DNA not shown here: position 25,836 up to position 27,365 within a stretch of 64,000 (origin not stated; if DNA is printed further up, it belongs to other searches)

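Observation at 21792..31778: Stand-alone lipid/glycolipid biosynthesis cluster: ACP-dehydratase, KAS, SDR, GSA-type aminotransferase, SCP2-like protein and four glycosyltransferases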

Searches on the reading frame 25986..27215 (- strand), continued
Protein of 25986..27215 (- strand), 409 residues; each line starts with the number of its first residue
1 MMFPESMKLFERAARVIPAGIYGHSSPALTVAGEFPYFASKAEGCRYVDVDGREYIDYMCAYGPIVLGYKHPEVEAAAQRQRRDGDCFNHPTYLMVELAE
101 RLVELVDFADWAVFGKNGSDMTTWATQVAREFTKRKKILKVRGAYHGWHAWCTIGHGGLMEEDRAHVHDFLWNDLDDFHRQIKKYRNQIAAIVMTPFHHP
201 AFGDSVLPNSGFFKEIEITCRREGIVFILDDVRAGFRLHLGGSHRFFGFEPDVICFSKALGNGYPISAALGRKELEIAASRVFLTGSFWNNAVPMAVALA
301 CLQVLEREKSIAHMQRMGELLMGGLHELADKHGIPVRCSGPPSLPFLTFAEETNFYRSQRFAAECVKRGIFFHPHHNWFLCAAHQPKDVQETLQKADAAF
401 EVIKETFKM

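Call 62: find_homologous_proteins(query=window:25986-27215:-, max_evalue=1e-60)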
Query window:25986-27215:- (409 aa): 3287 proteins with E <= 1e-60 among 8000 candidates; the best 120 are listed.
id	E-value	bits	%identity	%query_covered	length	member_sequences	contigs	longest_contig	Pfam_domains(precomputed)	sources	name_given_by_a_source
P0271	6.1e-283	956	100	99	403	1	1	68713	PF00202.28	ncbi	ncbi:MAG: aminotransferase class III-fold pyridoxal phosphate-dependent enzyme [bacterium]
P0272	5.8e-216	735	74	100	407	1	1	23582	PF00202.28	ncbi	ncbi:MAG: aminotransferase class III-fold pyridoxal phosphate-dependent enzyme [Verrucomicrobiota ba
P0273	3.6e-208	710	71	99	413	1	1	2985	PF00202.28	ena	-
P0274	8.1e-206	702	70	100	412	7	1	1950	PF00202.28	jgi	jgi:glutamate-1-semialdehyde 2,1-aminomutase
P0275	1.8e-204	697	69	99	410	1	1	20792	PF00202.28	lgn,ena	-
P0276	9.9e-203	692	69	99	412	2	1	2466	PF00202.28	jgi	jgi:glutamate-1-semialdehyde 2,1-aminomutase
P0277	2.1e-202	691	69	100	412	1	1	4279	PF00202.28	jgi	jgi:glutamate-1-semialdehyde 2,1-aminomutase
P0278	5.8e-202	689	70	99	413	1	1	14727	PF00202.28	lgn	-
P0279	8.3e-201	685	69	99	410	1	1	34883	PF00202.28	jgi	jgi:glutamate-1-semialdehyde 2,1-aminomutase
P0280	2.2e-200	684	68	99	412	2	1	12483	PF00202.28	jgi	jgi:glutamate-1-semialdehyde 2,1-aminomutase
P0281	5.5e-199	679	68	99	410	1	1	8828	PF00202.28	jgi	jgi:glutamate-1-semialdehyde 2,1-aminomutase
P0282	3.4e-198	677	68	99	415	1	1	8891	PF00202.28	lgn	-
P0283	1.6e-197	675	68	99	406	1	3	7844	PF00202.28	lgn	-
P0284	2.5e-197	674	69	99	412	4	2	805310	PF00202.28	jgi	jgi:glutamate-1-semialdehyde 2,1-aminomutase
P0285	6.5e-197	673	68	98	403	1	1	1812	PF00202.28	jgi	jgi:glutamate-1-semialdehyde 2,1-aminomutase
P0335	8.6e-185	633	65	99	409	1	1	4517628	PF00202.28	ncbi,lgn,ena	-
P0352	8.1e-182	623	65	98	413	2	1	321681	PF00202.28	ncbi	ncbi:MAG: aminotransferase class III-fold pyridoxal phosphate-dependent enzyme [Opitutales bacterium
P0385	3.2e-178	611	63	99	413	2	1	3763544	PF00202.28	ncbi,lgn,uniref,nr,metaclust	ncbi:glutamate-1-semialdehyde 2,1-aminomutase [Verrucomicrobium sp. GAS474]|uniref:aminotransferase 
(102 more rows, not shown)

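Call 63: find_encoding_contigs(protein=P0335, flank=10000, max_places=1)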
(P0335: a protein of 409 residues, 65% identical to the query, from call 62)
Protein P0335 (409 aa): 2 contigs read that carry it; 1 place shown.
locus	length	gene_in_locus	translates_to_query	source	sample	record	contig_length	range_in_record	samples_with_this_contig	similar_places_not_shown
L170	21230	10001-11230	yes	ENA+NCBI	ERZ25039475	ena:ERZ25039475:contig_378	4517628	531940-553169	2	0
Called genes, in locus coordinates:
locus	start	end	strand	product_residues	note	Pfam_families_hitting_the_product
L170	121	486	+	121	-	PF10711:DUF2513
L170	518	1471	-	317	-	PF00551:Formyl_trans_N, PF02911:Formyl_trans_C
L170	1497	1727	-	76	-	-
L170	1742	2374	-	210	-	PF00406:ADK, PF13207:AAA_17, PF13238:AAA_18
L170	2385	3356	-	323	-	PF01075:Glyco_transf_9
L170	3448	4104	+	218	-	PF00881:Nitroreductase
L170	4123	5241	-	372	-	PF13528:Glyco_trans_1_3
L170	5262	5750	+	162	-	-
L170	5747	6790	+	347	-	-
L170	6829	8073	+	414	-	-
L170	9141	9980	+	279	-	-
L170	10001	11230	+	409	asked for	PF00202:Aminotran_3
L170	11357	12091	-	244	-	PF00480:ROK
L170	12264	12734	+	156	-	PF03190:Thioredox_DsbH, PF13899:Thioredoxin_7, PF00085:Thioredoxin, PF13098:Thioredoxin_2, PF13905:Thioredoxin_8 (faint)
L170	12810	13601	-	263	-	PF01522:Polysacc_deac_1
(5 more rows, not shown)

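Call 64: find_encoding_contigs(protein=P0385, flank=10000, max_places=1)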
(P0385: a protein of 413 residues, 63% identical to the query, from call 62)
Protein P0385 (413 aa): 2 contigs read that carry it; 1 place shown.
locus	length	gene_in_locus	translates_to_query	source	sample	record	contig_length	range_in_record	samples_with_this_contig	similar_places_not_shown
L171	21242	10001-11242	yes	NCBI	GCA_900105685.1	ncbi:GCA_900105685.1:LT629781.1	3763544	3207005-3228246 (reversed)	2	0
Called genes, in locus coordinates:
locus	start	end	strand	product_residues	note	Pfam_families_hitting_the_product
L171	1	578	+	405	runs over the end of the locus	PF00155:Aminotran_1_2, PF00266:Aminotran_5 (weak)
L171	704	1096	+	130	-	PF03965:Penicillinase_R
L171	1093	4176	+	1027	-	PF05569:Peptidase_M56, PF13620:CarboxypepD_reg (faint)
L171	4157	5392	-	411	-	PF13439:Glyco_transf_4 (faint), PF00534:Glycos_transf_1, PF13692:Glyco_trans_1_4, PF13524:Glyco_trans_1_2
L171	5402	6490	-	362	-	PF13528:Glyco_trans_1_3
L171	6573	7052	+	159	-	-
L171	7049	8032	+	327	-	-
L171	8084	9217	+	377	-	PF04101:Glyco_tran_28_C (faint)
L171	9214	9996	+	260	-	-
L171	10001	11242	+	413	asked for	PF00202:Aminotran_3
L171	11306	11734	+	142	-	-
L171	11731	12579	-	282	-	PF00106:adh_short, PF13561:adh_short_C2, PF08643:DUF1776 (weak)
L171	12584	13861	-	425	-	PF00109:ketoacyl-synt, PF02801:Ketoacyl-synt_C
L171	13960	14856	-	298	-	PF00550:PP-binding (weak), PF07977:FabA, PF22818:ApeI-like (weak)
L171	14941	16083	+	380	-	PF13439:Glyco_transf_4 (faint), PF00534:Glycos_transf_1, PF13692:Glyco_trans_1_4, PF13524:Glyco_trans_1_2 (weak)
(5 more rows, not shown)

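Call 67: search_dna_similar(query=window:25986-27215:-, collection=plasmids, mode=protein, max_evalue=1e-60, max_rows=25)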
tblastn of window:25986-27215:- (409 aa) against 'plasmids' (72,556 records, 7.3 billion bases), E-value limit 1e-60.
Records with a match: 15; places in all: 16; records where one place covers at least 80% of the query: 15.
Best place of each record, by identity: <60% 15.
By first word of the organism name: Shinella 3; Variovorax 2; Rhizobium 2; Streptomyces 1; Agrobacterium 1; Nonomuraea 1; Pseudoroseomonas 1; Sinorhizobium 1; Pseudosulfitobacter 1; Burkholderia 1; and 1 more.
By predicted mobility (MOB-suite, as given by PLSDB): non-mobilizable 13; conjugative 1; mobilizable 1.
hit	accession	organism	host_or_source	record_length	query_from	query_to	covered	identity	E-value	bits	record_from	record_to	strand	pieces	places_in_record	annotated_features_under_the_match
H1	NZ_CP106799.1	Streptomyces sp. HUAS 15-9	microorganism,rhizosphere soil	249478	3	407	99%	43.5%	1e-98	329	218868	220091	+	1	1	aminotransferase class III-fold pyridoxal phosphate-dependent enzyme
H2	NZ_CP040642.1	Agrobacterium sp. T29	Single strain culture,soil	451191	1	403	99%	42.9%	2e-101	337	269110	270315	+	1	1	aminotransferase class III-fold pyridoxal phosphate-dependent enzyme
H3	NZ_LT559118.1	Nonomuraea gerenzanensis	-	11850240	9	407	98%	43.1%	2e-96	323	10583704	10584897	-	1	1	none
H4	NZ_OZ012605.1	Shinella sp. WSD5-1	-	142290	1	403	99%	42.4%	1e-98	329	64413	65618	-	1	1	aminotransferase class III-fold pyridoxal phosphate-dependent enzyme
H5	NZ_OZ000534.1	Shinella sp. WSC3-e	-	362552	1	403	99%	42.4%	1e-98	329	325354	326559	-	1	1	aminotransferase class III-fold pyridoxal phosphate-dependent enzyme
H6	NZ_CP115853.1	Pseudoroseomonas cervicalis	-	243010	1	400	98%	42.8%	6e-91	307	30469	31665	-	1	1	aminotransferase class III-fold pyridoxal phosphate-dependent enzyme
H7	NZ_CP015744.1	Shinella sp. HZN7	-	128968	1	403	99%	42.2%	1e-98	329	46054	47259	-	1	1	aminotransferase class III-fold pyridoxal phosphate-dependent enzyme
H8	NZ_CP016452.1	Sinorhizobium sp. RAC02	Microbial isolate,Algal phycosphere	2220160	1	403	99%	42.2%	2e-95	320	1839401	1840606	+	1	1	none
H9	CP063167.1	Variovorax paradoxus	-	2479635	5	406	98%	42.0%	3e-93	313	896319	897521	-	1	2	aminotransferase class III-fold pyridoxal phosphate-dependent enzyme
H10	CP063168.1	Variovorax paradoxus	-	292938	5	406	98%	41.5%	9e-91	306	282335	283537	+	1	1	aminotransferase class III-fold pyridoxal phosphate-dependent enzyme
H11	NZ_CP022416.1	Pseudosulfitobacter pseudonitzschiae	Skeletonema marinoi strain RO5AC,Cell ...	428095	9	406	97%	40.7%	1e-90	306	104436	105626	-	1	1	aminotransferase class III-fold pyridoxal phosphate-dependent enzyme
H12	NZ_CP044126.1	Rhizobium sp. BG4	Prosopis cineraria,pure bacterial ...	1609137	8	403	97%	40.9%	2e-97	325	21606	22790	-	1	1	record has no annotation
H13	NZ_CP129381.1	Rhizobium sp. SSA_523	single cell,Sea water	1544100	9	384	92%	43.1%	3e-90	305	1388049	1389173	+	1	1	none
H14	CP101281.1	Burkholderia sp. FXe9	bacteria,soil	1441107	10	405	97%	39.0%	5e-89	301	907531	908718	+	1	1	aminotransferase class III-fold pyridoxal phosphate-dependent enzyme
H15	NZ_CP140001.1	Novosphingobium capsulatum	-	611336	9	390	93%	38.7%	3e-81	279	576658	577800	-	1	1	aminotransferase class III-fold pyridoxal phosphate-dependent enzyme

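Call 68: get_annotated_region(hit=H14, flank=10000)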
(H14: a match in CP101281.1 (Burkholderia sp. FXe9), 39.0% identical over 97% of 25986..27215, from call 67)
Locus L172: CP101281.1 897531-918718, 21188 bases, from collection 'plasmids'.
description: Burkholderia sp. FXe9 plasmid unnamed1, complete sequence
organism: Burkholderia sp. FXe9 (NCBI taxid 2962884)
taxonomy: Bacteria; Pseudomonadota; Betaproteobacteria; Burkholderiales; Burkholderiaceae; Burkholderia; Burkholderia sp. FXe9
host: -; source: bacteria,soil; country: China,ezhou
typing (MOB-suite, as given by PLSDB): non-mobilizable
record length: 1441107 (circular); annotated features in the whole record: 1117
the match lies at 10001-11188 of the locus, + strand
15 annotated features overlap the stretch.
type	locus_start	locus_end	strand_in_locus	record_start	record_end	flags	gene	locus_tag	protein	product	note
CDS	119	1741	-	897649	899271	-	-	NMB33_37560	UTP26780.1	AMP-binding protein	-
CDS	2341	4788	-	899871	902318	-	-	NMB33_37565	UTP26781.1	AsmA family protein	-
CDS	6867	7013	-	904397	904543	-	-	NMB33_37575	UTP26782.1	DUF3096 domain-containing protein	-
CDS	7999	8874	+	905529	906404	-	-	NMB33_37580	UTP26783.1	phytanoyl-CoA dioxygenase family protein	-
CDS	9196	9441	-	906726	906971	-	-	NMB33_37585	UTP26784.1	hypothetical protein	-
CDS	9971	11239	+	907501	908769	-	-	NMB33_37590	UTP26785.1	aminotransferase class III-fold pyridoxal phosphate-dependent enzyme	-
CDS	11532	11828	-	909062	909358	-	-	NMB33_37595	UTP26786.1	EthD family reductase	-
CDS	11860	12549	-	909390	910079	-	-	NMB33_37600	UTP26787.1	hypothetical protein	-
CDS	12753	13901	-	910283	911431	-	-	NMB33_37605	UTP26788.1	MFS transporter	-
CDS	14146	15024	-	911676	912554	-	-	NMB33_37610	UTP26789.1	phytanoyl-CoA dioxygenase family protein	-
CDS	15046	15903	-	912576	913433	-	-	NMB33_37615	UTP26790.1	NAD(P)-binding domain-containing protein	-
CDS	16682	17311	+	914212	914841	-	-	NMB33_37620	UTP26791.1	TetR family transcriptional regulator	-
CDS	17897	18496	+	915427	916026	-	-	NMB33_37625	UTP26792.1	TetR/AcrR family transcriptional regulator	-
CDS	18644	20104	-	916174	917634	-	-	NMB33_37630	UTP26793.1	aldehyde dehydrogenase family protein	-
CDS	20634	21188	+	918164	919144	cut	-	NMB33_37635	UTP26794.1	aminotransferase class IV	-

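Call 81: search_protein_families(library=ncbifam, proteins=[L107:11218-12036:-, L107:7840-9186:+, L135:11393-12595:+], max_evalue=1e-30)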
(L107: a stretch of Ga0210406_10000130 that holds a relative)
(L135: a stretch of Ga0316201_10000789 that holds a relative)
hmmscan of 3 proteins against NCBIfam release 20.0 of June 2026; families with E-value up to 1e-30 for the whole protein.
L107:11218-12036:- (272 aa): 8 families
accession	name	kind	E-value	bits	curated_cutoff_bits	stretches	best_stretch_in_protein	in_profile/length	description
NF004823.0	PRK06179.1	subfamily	6.3e-53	179.9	310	1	4-269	8-270/271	oxidoreductase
NF049977.1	KDhSphingRedKdsR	equivalog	8.6e-51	172.9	400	1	3-266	5-267/267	3-ketodihydrosphingosine reductase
NF004284.0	PRK05693.1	equivalog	2.9e-44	151.7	326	1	1-270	1-272/274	SDR family oxidoreductase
NF004826.0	PRK06182.1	subfamily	1.7e-43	148.9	305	1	2-243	5-252/274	oxidoreductase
NF004824.0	PRK06180.1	subfamily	1.9e-41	142.1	298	1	2-229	5-238/279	oxidoreductase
NF006114.0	PRK08263.1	subfamily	4.6e-40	137.6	290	1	4-238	6-243/280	short chain dehydrogenase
NF005372.1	PRK06914.1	subfamily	3.9e-38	131.3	320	1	5-235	6-248/279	SDR family oxidoreductase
NF005065.0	PRK06482.1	equivalog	2.3e-33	115.8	291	1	3-239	4-245/276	SDR family oxidoreductase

L107:7840-9186:+ (448 aa): 11 families
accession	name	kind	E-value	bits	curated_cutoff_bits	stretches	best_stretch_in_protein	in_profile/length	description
TIGR00858.1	bioF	equivalog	8.3e-100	334.1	426.45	1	88-441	13-364/365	8-amino-7-oxononanoate synthase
TIGR01825.1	gly_Cac_T_rel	subfamily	1e-85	287.7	535.4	1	84-441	21-375/385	BioF/Kbl family PLP-dependent acyltransferase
NF047600.1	SerpalmtaseCFB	equivalog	4.3e-85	285.8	640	1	78-442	25-386/395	serine palmitoyltransferase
NF005394.0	PRK06939.1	equivalog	5.4e-85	285.5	460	1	92-442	37-388/397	glycine C-acetyltransferase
NF047599.1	SerpalmtaseBetaP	equivalog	1.2e-75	254.7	500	1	89-442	36-387/394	serine palmitoyltransferase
TIGR01822.1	2am3keto_CoA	equivalog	1.9e-71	241.1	493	1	93-442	35-384/393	glycine C-acetyltransferase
TIGR01821.1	5aminolev_synth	equivalog_domain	1.8e-66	224.7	338.55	1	99-442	48-391/402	5-aminolevulinate synthase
NF047603.1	SerpalmtaseAlphaP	equivalog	7.2e-58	196.1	670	1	91-440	40-388/399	serine palmitoyltransferase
NF005526.0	PRK07179.1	equivalog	6.3e-45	153.4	428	1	89-441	49-392/407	alpha-hydroxyketone-type quorum-sensing autoinducer synthase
NF005697.0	PRK07505.1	subfamily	2.5e-35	121.9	342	1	91-441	43-395/405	hypothetical protein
NF004608.1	PRK05937.1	equivalog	5.5e-31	107.7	399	1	130-349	43-261/366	8-amino-7-oxononanoate synthase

L135:11393-12595:+ (400 aa): 10 families
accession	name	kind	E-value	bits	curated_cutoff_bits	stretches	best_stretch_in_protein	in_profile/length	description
NF047600.1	SerpalmtaseCFB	equivalog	1.2e-105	353.4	640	1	25-399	19-392/395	serine palmitoyltransferase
NF047599.1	SerpalmtaseBetaP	equivalog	1.7e-93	313.5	500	1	32-398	24-392/394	serine palmitoyltransferase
TIGR00858.1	bioF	equivalog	3.4e-91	305.7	426.45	1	36-392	7-364/365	8-amino-7-oxononanoate synthase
TIGR01825.1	gly_Cac_T_rel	subfamily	1.1e-90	304.1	535.4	1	39-399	22-382/385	BioF/Kbl family PLP-dependent acyltransferase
NF005394.0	PRK06939.1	equivalog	2.2e-82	276.9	460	1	37-399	29-394/397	glycine C-acetyltransferase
TIGR01822.1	2am3keto_CoA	equivalog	5.3e-70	236.3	493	1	38-398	26-389/393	glycine C-acetyltransferase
NF047603.1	SerpalmtaseAlphaP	equivalog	1.3e-69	234.8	670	1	43-396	38-393/399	serine palmitoyltransferase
TIGR01821.1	5aminolev_synth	equivalog_domain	1.2e-66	225.3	338.55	1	49-398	44-396/402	5-aminolevulinate synthase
NF005526.0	PRK07179.1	equivalog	4.6e-61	206.6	428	1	49-398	53-398/407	alpha-hydroxyketone-type quorum-sensing autoinducer synthase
NF005697.0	PRK07505.1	subfamily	8e-37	126.8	342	1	46-398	44-401/405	hypothetical protein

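Call 86: find_encoding_contigs(protein=P0352, flank=10000, max_places=1)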
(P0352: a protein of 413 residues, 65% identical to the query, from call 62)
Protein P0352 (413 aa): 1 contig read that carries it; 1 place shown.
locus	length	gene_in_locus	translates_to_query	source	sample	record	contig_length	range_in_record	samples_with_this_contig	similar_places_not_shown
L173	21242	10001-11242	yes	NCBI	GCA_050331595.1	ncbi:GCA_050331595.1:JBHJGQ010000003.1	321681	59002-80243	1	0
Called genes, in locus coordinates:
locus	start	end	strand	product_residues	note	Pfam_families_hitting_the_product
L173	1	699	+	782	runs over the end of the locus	PF04851:ResIII (faint), PF06733:DEAD_2, PF13307:Helicase_C_2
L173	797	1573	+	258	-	-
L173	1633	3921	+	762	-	PF03030:H_PPase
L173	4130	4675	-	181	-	PF07977:FabA, PF22818:ApeI-like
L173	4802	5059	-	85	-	-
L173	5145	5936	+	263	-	PF02548:Pantoate_transf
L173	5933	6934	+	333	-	PF01210:NAD_Gly3P_dh_N, PF02558:ApbA (weak), PF07479:NAD_Gly3P_dh_C, PF20618:GPD_NAD_C_bact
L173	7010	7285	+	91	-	-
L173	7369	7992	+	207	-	PF21549:PRDM2_PR (weak), PF00856:SET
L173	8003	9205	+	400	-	PF06925:MGDG_synth (weak), PF04101:Glyco_tran_28_C (weak)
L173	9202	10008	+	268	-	-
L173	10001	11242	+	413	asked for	PF00202:Aminotran_3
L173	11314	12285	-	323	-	PF02826:2-Hacid_dh_C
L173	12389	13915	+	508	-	PF00682:HMGL-like, PF02436:PYC_OADA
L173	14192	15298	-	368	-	PF03308:MeaB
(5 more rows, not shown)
